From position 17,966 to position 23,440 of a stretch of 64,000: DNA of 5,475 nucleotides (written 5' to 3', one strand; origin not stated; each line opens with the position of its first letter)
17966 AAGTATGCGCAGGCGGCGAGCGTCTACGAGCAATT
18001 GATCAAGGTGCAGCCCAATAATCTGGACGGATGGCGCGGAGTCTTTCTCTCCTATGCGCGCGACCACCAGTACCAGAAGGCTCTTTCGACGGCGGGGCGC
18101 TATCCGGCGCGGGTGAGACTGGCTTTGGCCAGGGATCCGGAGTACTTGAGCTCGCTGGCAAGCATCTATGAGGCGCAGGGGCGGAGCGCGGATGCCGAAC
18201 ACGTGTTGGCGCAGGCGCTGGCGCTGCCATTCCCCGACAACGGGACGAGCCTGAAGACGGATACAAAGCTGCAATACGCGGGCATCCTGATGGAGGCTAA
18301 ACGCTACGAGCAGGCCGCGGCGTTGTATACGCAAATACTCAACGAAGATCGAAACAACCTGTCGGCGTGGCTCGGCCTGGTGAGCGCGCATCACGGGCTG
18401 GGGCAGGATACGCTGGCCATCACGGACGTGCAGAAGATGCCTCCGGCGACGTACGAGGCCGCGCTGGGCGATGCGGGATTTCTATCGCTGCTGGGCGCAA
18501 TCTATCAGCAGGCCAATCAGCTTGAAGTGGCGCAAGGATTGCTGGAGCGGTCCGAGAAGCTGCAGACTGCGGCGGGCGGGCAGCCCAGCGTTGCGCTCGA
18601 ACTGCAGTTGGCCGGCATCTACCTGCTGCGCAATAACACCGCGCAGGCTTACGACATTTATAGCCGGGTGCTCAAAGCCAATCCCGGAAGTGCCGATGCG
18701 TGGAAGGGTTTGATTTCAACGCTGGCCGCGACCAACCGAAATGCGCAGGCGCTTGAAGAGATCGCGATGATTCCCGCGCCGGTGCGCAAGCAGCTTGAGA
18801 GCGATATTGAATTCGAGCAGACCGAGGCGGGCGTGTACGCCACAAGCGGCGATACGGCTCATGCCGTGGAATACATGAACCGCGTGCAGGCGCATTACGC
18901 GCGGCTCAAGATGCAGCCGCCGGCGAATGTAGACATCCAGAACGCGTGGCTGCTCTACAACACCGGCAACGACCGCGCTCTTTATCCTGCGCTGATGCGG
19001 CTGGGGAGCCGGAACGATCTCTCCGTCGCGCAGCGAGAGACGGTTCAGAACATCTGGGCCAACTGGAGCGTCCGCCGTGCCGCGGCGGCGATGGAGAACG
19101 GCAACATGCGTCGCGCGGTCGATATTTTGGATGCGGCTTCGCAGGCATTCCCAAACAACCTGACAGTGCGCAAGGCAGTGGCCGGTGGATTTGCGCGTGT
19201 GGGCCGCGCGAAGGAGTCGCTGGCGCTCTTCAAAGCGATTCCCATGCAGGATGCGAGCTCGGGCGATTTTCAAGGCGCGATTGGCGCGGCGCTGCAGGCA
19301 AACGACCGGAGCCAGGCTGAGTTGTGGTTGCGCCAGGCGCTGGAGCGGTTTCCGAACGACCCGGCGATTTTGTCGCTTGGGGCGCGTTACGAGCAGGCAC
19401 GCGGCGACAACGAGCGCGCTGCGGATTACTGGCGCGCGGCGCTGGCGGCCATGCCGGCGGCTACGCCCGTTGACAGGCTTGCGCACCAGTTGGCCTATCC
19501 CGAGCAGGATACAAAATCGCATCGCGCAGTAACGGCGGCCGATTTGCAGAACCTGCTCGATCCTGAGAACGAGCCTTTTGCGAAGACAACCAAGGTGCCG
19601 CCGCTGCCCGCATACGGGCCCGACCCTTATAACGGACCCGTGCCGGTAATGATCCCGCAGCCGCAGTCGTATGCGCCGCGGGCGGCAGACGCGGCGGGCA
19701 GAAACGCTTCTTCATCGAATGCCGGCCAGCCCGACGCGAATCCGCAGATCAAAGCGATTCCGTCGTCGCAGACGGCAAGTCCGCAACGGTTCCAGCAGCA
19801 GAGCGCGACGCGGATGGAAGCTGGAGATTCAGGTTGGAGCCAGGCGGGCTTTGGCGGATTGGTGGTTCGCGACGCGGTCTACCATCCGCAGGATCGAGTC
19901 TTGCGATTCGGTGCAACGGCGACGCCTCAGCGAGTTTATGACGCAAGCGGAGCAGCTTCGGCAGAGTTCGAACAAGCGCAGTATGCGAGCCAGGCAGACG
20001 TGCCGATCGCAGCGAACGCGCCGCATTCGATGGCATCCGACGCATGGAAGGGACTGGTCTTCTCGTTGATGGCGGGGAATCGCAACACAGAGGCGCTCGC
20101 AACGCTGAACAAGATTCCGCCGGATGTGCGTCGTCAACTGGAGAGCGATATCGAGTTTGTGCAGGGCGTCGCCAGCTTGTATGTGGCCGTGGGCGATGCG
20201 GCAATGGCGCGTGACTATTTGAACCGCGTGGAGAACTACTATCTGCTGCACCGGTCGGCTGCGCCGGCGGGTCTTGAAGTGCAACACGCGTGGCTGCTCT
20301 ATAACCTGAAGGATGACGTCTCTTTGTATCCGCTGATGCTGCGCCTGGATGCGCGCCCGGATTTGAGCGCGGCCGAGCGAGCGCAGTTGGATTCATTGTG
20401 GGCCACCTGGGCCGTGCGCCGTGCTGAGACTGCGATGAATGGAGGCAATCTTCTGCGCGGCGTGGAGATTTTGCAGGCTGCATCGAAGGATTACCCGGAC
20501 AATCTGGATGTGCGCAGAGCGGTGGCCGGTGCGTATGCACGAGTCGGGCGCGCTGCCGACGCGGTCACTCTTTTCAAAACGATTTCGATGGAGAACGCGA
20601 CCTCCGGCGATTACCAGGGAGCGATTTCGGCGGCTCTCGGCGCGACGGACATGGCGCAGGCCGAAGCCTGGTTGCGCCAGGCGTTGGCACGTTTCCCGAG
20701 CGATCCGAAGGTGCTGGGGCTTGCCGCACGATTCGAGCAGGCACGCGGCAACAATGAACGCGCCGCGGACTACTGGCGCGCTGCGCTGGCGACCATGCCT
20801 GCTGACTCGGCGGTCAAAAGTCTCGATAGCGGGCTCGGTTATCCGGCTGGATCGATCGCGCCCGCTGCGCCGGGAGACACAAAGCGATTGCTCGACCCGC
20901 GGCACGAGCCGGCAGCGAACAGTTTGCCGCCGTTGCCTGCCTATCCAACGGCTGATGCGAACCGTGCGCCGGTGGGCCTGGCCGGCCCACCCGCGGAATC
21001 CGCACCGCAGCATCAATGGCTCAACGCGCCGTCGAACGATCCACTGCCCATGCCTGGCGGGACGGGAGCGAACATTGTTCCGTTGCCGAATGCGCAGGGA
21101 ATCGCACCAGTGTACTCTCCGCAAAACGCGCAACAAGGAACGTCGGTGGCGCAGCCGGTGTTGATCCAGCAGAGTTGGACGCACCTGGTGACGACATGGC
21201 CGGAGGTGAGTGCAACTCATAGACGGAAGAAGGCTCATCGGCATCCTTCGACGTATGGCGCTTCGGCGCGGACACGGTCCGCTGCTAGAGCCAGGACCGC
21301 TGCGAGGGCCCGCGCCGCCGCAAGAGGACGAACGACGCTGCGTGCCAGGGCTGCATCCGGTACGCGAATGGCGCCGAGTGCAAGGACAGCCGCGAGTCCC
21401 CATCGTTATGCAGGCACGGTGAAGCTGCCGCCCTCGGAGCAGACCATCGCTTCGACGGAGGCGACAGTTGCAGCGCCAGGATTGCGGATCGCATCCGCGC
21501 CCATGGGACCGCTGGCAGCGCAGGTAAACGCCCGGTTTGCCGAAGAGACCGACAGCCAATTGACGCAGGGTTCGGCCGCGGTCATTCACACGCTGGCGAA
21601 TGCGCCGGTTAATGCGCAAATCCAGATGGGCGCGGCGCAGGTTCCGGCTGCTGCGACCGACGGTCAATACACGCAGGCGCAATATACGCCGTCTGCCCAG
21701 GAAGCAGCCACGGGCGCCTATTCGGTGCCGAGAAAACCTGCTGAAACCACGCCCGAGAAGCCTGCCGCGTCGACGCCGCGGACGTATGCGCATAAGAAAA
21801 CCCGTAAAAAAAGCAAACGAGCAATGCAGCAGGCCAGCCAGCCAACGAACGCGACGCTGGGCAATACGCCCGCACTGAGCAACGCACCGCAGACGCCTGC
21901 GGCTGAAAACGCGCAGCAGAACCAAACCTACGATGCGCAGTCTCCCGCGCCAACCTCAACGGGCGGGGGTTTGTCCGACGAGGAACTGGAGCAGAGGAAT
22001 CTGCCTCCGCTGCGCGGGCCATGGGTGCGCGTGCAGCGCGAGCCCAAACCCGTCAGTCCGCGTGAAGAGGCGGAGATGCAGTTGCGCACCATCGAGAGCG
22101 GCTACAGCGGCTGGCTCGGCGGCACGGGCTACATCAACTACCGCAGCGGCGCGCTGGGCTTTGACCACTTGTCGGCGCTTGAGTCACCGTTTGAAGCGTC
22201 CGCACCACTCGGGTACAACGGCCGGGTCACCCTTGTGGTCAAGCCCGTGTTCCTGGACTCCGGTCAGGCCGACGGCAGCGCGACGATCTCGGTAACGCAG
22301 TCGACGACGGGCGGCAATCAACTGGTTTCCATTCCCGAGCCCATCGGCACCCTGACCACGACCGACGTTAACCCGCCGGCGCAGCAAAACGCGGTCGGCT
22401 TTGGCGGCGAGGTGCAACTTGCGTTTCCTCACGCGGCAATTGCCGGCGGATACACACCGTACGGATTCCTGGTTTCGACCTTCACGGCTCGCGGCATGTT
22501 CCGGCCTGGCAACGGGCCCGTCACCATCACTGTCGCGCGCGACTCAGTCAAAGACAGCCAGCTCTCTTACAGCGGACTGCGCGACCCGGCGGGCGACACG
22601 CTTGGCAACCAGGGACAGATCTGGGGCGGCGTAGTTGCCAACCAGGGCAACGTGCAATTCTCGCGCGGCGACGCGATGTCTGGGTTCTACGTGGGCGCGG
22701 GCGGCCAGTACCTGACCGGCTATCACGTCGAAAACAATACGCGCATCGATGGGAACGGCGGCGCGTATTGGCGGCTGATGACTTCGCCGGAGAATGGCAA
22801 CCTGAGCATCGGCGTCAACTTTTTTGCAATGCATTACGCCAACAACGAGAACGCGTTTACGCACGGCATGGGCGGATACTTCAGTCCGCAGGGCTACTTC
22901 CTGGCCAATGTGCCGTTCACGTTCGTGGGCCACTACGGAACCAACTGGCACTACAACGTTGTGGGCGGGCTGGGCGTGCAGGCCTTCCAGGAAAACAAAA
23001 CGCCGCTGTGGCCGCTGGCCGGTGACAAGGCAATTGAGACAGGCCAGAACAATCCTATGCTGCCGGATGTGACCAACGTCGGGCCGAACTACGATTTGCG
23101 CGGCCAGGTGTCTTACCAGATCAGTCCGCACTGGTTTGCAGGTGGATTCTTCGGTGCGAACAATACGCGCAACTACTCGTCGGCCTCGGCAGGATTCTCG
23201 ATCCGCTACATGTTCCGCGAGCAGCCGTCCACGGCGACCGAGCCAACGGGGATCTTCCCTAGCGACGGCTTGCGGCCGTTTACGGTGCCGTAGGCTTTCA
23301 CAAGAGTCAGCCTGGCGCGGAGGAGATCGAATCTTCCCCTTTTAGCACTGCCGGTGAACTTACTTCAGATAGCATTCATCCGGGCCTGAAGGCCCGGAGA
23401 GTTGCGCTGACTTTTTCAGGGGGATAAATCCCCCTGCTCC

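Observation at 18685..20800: Giant BcsC containing a tandem duplication of a ~260-aa TPR module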

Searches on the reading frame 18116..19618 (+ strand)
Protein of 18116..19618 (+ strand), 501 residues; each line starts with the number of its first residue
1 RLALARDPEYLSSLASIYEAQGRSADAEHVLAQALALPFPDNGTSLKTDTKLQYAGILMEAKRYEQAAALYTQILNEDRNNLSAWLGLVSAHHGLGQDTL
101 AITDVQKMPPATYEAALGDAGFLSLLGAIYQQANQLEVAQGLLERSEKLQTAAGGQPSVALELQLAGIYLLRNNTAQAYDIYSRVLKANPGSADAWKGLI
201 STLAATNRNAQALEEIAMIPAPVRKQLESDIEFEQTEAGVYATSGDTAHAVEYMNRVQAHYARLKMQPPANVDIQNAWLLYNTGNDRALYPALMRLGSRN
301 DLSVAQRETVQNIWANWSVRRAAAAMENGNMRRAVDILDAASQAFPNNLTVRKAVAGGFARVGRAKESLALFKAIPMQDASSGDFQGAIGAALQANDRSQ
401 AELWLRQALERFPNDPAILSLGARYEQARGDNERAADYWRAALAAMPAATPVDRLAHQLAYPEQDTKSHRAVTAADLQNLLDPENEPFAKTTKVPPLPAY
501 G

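Call 54: search_solved_structures(query=window:18116-19618:+, max_evalue=0.01, show_alignments=1)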
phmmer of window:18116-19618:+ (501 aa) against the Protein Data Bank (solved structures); distinct sequences matched with E-value up to 0.01: 2.
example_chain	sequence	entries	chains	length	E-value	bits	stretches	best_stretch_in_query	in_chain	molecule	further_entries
7obi_A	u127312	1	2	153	0.00064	22.3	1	327-447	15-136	CTPR-rv4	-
8ump_A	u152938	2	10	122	0.0012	21.4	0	51-96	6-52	T33-ml35-redesigned-TPR-domain-fold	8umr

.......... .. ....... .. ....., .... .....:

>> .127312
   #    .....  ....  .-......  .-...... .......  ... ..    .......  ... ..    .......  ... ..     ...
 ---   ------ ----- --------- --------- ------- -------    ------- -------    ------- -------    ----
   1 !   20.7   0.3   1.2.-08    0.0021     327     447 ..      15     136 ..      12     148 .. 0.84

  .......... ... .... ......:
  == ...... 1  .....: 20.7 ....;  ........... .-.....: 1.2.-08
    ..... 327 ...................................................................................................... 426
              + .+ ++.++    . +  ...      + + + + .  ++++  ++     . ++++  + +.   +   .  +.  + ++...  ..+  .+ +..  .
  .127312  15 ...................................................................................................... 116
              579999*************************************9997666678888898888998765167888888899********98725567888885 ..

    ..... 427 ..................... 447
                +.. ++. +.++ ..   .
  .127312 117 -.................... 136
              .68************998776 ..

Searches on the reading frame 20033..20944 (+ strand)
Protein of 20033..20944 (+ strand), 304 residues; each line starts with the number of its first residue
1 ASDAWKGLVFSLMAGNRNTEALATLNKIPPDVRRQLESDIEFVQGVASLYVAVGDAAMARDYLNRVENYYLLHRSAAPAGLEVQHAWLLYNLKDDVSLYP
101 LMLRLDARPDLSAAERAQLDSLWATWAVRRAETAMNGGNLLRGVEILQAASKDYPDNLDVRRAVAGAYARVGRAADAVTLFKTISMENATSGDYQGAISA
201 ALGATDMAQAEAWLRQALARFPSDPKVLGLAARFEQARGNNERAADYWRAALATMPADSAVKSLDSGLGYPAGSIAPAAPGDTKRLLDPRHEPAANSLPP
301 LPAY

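Call 12: search_solved_structures(query=window:20033-20944:+, max_evalue=1, show_alignments=2)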
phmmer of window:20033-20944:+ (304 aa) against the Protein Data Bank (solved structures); distinct sequences matched with E-value up to 1: 15.
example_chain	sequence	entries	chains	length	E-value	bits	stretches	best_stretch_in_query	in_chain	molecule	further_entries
7rqf_A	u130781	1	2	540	3.6e-06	29.7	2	152-233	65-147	TPR repeat-containing protein PA4667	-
8sxe_C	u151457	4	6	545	7.2e-06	28.7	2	151-230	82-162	TPR repeat-containing protein PA4667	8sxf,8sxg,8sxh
3as8_A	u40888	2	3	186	0.0033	20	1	136-251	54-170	Magnetosome protein MamA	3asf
3as4_A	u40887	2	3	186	0.0092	18.6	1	136-250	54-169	MamA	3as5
3asg_A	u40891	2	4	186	0.0092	18.6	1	137-250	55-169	MamA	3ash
3asd_A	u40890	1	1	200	0.011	18.3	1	136-251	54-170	MamA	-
4x3l_A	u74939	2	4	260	0.042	16.4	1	191-221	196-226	RNA 2'-O ribose methyltransferase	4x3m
9h1k_A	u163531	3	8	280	0.058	15.9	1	191-221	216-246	23S rRNA methyltransferase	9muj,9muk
5w5h_A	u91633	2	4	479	0.14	14.7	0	207-273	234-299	Interferon-induced protein with tetratricopeptide repeats 1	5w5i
6c6k_A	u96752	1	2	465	0.14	14.7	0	207-273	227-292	Interferon-induced protein with tetratricopeptide repeats 1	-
5udi_A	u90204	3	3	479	0.15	14.6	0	207-273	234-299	Interferon-induced protein with tetratricopeptide repeats 1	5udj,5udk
5udl_A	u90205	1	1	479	0.15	14.6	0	207-273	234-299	Interferon-induced protein with tetratricopeptide repeats 1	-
7obi_A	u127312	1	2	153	0.3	13.6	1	138-259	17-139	CTPR-rv4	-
9mk9_B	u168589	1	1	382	0.33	13.5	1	205-259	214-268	Interferon-induced protein with tetratricopeptide repeats 3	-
4q47_A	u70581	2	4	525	0.76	12.3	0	64-123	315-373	DNA helicase RecQ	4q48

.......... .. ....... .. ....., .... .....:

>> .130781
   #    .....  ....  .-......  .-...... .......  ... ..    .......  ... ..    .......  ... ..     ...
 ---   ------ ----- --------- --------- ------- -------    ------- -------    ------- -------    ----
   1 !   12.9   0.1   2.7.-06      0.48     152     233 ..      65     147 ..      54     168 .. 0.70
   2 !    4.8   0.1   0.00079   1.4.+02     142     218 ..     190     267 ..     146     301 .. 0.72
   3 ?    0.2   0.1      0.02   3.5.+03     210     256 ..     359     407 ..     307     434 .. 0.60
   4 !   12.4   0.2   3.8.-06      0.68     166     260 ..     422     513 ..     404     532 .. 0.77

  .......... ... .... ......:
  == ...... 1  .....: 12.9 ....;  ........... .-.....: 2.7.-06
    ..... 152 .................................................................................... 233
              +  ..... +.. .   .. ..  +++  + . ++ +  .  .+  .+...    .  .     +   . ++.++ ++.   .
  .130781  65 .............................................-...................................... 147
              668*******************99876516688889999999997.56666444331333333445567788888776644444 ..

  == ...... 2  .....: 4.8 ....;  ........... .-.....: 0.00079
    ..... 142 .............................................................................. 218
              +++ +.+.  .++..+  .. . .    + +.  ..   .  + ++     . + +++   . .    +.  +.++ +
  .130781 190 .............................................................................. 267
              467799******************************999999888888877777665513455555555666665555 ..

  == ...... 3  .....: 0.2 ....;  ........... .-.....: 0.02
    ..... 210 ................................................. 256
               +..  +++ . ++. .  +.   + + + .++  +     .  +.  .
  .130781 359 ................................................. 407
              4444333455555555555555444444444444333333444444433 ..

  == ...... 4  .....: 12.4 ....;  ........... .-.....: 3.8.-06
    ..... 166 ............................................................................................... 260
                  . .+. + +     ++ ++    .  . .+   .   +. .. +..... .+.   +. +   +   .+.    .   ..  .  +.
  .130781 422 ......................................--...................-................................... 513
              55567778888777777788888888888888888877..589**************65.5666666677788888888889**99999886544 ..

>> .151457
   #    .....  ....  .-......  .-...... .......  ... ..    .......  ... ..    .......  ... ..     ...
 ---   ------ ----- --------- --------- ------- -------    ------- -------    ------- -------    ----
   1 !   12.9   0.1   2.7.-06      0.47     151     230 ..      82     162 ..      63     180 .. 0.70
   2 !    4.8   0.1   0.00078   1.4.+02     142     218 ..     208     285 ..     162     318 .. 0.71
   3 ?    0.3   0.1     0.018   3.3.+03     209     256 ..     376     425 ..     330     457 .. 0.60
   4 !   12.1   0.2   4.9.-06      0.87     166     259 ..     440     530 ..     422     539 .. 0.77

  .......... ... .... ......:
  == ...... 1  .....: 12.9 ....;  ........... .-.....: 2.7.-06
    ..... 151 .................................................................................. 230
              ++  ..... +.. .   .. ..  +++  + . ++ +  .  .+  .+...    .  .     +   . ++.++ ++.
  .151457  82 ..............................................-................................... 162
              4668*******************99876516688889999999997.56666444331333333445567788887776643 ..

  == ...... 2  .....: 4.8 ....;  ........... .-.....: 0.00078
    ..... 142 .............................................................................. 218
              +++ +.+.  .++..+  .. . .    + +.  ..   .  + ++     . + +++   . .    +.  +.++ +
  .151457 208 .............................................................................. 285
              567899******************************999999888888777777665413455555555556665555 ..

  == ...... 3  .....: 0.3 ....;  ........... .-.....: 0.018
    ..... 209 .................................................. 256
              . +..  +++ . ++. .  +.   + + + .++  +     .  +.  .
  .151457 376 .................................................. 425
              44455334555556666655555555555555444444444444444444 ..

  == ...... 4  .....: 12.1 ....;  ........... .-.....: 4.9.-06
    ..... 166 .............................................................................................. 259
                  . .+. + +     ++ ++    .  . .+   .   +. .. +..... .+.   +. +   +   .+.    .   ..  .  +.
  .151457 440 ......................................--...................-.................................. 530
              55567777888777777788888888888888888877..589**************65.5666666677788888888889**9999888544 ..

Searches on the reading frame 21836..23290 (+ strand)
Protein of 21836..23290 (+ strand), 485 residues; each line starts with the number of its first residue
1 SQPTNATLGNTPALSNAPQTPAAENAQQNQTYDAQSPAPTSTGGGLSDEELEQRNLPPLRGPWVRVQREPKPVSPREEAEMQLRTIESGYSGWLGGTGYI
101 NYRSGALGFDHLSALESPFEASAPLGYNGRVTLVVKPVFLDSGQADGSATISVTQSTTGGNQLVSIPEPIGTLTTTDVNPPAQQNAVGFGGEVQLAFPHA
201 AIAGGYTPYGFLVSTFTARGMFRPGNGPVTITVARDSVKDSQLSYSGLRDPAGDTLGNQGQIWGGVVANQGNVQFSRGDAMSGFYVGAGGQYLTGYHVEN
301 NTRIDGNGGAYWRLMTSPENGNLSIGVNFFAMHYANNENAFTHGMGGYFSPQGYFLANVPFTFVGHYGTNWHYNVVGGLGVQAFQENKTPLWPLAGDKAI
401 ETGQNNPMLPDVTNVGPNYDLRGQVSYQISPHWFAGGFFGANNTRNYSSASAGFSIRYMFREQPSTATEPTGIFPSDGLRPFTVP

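Call 75: search_solved_structures(query=window:21836-23290:+, max_evalue=0.001, show_alignments=1)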
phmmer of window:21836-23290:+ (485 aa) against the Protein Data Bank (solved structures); distinct sequences matched with E-value up to 0.001: 2.
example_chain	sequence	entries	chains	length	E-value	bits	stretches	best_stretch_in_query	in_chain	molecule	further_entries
6tzk_A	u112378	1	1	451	2.1e-17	66.7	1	205-458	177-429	Cellulose synthase operon protein C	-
9b8a_A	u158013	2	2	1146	1.8e-16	63.6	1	205-458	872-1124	Cellulose synthase operon protein C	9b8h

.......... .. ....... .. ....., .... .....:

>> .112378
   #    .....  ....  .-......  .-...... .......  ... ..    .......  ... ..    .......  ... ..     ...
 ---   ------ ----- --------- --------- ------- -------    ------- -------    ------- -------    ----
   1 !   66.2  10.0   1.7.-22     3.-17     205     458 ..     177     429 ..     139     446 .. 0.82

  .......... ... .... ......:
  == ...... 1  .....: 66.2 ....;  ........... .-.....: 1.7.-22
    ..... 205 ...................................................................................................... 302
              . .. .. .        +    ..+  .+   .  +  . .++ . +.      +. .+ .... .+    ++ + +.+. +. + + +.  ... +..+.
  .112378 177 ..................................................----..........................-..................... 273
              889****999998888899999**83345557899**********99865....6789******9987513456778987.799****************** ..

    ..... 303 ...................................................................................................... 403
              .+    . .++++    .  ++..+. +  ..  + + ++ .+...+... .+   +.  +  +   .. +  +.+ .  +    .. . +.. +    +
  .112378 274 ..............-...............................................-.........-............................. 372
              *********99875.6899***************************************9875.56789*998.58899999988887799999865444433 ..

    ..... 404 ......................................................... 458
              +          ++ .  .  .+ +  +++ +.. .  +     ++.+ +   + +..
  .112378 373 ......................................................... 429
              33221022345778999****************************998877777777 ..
